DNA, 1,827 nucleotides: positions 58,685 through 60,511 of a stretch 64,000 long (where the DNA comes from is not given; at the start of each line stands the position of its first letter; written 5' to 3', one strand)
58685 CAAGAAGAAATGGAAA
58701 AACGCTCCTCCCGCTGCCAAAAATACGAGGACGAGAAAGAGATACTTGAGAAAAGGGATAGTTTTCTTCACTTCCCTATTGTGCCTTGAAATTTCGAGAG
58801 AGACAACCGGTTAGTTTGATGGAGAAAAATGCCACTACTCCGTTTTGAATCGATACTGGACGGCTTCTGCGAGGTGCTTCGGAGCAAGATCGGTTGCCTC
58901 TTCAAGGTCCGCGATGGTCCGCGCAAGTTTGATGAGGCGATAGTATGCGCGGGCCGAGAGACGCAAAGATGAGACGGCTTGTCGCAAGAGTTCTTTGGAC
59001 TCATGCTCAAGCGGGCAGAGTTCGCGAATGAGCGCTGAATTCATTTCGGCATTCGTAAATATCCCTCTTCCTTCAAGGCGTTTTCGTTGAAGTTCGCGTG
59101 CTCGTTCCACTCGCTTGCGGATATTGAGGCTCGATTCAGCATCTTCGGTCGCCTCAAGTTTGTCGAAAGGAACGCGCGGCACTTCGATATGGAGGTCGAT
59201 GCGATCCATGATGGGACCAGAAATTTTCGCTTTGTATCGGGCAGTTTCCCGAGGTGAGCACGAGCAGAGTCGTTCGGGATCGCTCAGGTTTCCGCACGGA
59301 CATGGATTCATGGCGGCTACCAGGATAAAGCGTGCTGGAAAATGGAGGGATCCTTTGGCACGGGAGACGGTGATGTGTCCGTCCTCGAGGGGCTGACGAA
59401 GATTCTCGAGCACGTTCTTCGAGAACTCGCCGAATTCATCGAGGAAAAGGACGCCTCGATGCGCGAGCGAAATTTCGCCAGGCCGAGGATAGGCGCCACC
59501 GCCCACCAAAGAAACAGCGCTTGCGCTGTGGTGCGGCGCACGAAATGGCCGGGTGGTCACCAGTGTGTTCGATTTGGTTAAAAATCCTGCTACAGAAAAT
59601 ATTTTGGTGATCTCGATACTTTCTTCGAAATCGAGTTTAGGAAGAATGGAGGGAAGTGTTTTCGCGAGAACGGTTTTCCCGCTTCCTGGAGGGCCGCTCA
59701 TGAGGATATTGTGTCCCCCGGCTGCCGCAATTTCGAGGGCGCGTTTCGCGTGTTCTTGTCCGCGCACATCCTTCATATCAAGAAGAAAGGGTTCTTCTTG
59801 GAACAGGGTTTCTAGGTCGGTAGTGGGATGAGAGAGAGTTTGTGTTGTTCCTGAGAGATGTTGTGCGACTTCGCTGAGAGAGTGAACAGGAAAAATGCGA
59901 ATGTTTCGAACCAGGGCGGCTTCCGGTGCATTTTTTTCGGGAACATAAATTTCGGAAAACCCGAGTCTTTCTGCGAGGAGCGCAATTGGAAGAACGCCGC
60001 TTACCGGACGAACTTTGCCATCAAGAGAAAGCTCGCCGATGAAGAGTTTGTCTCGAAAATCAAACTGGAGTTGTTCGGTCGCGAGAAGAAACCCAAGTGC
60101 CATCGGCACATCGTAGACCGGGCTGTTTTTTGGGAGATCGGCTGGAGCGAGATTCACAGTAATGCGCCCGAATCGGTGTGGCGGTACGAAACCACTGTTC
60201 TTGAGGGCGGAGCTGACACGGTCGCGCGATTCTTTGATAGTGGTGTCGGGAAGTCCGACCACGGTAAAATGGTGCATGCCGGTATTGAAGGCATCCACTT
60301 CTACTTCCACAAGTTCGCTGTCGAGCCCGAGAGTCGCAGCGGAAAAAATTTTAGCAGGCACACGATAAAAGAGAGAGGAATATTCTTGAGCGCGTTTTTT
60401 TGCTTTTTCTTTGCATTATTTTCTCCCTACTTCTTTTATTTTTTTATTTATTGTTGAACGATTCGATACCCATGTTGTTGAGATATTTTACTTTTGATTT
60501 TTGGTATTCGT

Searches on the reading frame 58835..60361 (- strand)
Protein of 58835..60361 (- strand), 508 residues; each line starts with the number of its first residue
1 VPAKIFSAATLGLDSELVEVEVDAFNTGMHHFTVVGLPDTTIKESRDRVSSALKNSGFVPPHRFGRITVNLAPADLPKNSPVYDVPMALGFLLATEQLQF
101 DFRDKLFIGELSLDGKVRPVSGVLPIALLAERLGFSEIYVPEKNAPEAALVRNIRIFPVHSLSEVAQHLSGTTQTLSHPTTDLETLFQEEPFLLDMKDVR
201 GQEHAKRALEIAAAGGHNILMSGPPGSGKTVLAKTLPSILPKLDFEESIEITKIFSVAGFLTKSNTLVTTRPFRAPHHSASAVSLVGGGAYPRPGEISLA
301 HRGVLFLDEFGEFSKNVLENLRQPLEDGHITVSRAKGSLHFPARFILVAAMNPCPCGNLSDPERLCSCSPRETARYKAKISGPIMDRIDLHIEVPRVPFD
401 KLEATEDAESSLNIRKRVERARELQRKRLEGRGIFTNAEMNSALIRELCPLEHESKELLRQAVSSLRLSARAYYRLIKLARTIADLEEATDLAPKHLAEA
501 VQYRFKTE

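Call 26: search_protein_families(library=pfam, proteins=[window:58835-60361:-], max_evalue=0.00001)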
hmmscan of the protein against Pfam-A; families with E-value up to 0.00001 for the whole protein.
window:58835-60361:- (508 aa): 6 families
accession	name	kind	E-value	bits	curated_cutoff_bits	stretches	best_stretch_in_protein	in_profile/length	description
PF01078.27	Mg_chelatase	-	2e-96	321.7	20.3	1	195-400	1-205/207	Magnesium chelatase, subunit ChlI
PF13541.12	ChlI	-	4.6e-38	130.3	27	1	20-144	1-121/121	Subunit ChlI of Mg-chelatase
PF13335.12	Mg_chelatase_C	-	6.3e-30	104.1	26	1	409-504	2-94/94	Magnesium chelatase, subunit ChlI C-terminal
PF07728.20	AAA_5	-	5.1e-09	36.7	22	1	218-358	1-127/139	AAA domain (dynein-related subfamily)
PF00493.29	MCM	-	7e-08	32.3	23.3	0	293-392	113-202/224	MCM P-loop domain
PF00158.32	Sigma54_activat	-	1.3e-06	28.7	20.2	0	205-344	11-136/168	Sigma-54 interaction domain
